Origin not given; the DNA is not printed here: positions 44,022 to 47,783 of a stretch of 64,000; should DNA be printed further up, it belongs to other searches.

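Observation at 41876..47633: Three-gene NuoE/NuoF/NuoG-like operon with a GltD module in place of a hydrogenase H-cluster, a Stn-type (Sporomusa-type Nfn) candidate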

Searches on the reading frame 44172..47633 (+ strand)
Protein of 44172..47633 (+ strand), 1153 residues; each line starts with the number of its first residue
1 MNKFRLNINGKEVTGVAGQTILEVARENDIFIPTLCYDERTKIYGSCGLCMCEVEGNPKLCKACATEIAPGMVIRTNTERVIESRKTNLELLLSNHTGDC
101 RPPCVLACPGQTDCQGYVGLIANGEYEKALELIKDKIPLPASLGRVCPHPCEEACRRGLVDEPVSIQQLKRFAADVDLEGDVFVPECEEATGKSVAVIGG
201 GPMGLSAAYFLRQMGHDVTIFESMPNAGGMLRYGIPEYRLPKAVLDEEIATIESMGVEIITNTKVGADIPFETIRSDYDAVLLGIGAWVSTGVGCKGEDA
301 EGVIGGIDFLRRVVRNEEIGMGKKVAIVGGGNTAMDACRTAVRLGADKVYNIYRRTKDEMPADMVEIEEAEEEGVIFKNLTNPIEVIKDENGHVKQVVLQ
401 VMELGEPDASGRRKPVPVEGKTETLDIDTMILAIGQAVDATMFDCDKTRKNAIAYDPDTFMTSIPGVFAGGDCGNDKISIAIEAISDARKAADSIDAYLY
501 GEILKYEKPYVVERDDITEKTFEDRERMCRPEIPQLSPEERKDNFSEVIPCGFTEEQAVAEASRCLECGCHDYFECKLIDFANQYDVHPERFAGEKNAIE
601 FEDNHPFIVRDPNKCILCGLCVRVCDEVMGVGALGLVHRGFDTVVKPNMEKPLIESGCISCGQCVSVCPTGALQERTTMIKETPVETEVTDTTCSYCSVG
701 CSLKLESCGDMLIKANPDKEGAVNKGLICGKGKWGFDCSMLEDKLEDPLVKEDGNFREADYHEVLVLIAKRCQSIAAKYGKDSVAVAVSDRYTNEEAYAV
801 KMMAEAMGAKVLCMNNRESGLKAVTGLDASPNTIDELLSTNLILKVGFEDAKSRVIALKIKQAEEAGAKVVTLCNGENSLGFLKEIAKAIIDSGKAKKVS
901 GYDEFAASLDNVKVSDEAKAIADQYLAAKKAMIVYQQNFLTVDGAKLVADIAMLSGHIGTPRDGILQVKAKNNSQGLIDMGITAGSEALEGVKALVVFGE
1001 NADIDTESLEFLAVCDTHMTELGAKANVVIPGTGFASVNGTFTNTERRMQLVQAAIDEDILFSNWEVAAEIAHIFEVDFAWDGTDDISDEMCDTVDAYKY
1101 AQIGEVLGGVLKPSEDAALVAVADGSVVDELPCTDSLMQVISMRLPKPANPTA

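Call 7: search_protein_families(library=pfam, proteins=[window:44172-47630:+], max_evalue=0.01)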
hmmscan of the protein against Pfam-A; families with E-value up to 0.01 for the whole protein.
window:44172-47630:+ (1153 aa): 31 families (the best 25 are shown)
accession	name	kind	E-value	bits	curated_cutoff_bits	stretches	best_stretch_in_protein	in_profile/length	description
PF07992.20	Pyr_redox_2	-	7.9e-29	101.4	26.1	1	194-487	2-290/291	Pyridine nucleotide-disulphide oxidoreductase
PF00384.28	Molybdopterin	-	1.6e-25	90.3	24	1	745-1057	2-335/353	Molybdopterin oxidoreductase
PF14691.11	Fer4_20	-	7.2e-19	68.1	25.8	1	100-179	27-110/113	Dihydroprymidine dehydrogenase domain II, 4Fe-4S cluster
PF13510.11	Fer2_4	-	1.3e-17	64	22.8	1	4-78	4-81/82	2Fe-2S iron-sulfur cluster binding domain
PF00070.33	Pyr_redox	-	2.7e-13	50.6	22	2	194-228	1-35/82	Pyridine nucleotide-disulphide oxidoreductase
PF04879.21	Molybdop_Fe4S4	-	9.9e-11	41.9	22.7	1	688-735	2-49/55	Molybdopterin oxidoreductase Fe4S4 domain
PF13738.12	Pyr_redox_3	-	1.8e-09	37.7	30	1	321-471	163-305/305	Pyridine nucleotide-disulphide oxidoreductase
PF00037.32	Fer4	-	1.8e-08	34.3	21.1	2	655-673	5-23/24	4Fe-4S binding domain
PF22117.2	Fer4_Nqo3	-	3.4e-08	34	27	1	606-673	2-66/67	NADH-quinone oxidoreductase subunit 3, ferredoxin-like domain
PF13450.12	NAD_binding_8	-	3.9e-08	33.9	21.9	1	197-231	1-35/68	NAD(P)-binding Rossmann-like domain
PF01266.30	DAO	-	7.3e-08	32.7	27.9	1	195-228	2-35/353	FAD dependent oxidoreductase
PF12838.12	Fer4_7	-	1.1e-07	32.6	27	2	614-672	1-52/52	4Fe-4S dicluster domain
PF01262.27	AlaDh_PNT_C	-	3.2e-07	30.4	23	1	192-226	28-62/214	Alanine dehydrogenase/PNT, C-terminal domain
PF12837.12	Fer4_6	-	6e-06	26.4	25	2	607-626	1-20/24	4Fe-4S binding domain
PF14697.11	Fer4_21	-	1.7e-05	25.3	35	1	611-672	4-56/59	4Fe-4S dicluster domain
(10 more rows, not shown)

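Call 8: search_protein_families(library=ncbifam, proteins=[window:44172-47630:+], max_evalue=0.001)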
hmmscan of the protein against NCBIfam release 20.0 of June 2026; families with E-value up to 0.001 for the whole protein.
window:44172-47630:+ (1153 aa): 78 families (the best 25 are shown)
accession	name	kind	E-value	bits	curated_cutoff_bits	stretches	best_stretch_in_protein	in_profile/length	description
NF009454.0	PRK12814.1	equivalog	9.5e-200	665.3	916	1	1-628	1-631/657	putative NADPH-dependent glutamate synthase small subunit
NF009410.0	PRK12771.1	subfamily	7.1e-153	510.2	516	1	99-577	45-518/566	NAD(P)-binding protein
NF009414.0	PRK12778.1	equivalog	1.4e-121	407.1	1103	2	97-500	331-750/752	bifunctional dihydroorotate dehydrogenase B NAD binding subunit/NADPH-dependent glutamate synthase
TIGR01316.1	gltA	equivalog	1.1e-101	340.8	471.75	1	101-499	35-449/449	NADPH-dependent glutamate synthase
TIGR03315.1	Se_ygfK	equivalog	1.7e-94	317.1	835.3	1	82-625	428-933/1012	putative selenate reductase subunit YgfK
NF010590.0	PRK13984.1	equivalog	2.7e-94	316.4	946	3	104-501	198-608/611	putative oxidoreductase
TIGR01318.1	gltD_gamma_fam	subfamily_domain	2.4e-82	277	482.95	1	102-499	48-465/467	glutamate synthase, small subunit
NF009413.0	PRK12775.1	equivalog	2.7e-80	270.4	1895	1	101-500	338-755/1006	putative trifunctional 2-polyprenylphenol hydroxylase/glutamate synthase subunit beta/ferritin domain-containing protein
TIGR01973.1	NuoG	equivalog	7.3e-78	262.9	470.05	2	570-1059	98-593/606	NADH-quinone oxidoreductase subunit NuoG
NF009415.0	PRK12779.1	equivalog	1.3e-75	255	1519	1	107-495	213-622/944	putative bifunctional glutamate synthase subunit beta/2-polyprenylphenol hydroxylase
NF009408.0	PRK12769.1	equivalog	2.9e-75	253.7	1003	2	104-499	236-651/659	formate-dependent uric acid utilization protein AegA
NF009409.0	PRK12770.1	subfamily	1.1e-70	238.5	343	1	188-503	14-354/360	putative glutamate synthase subunit beta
TIGR01317.1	GOGAT_sm_gam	subfamily_domain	8.8e-69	232.6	447.7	1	98-502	45-481/485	glutamate synthase small subunit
NF009451.0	PRK12809.1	equivalog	1.6e-60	205.1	1154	1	104-493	219-628/639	formate-dependent uric acid utilization protein YgfT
NF040763.1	FeFe_hydrog_A6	exception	5.2e-59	200.1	765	2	564-679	96-211/571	NADH-dependent [FeFe] hydrogenase, group A6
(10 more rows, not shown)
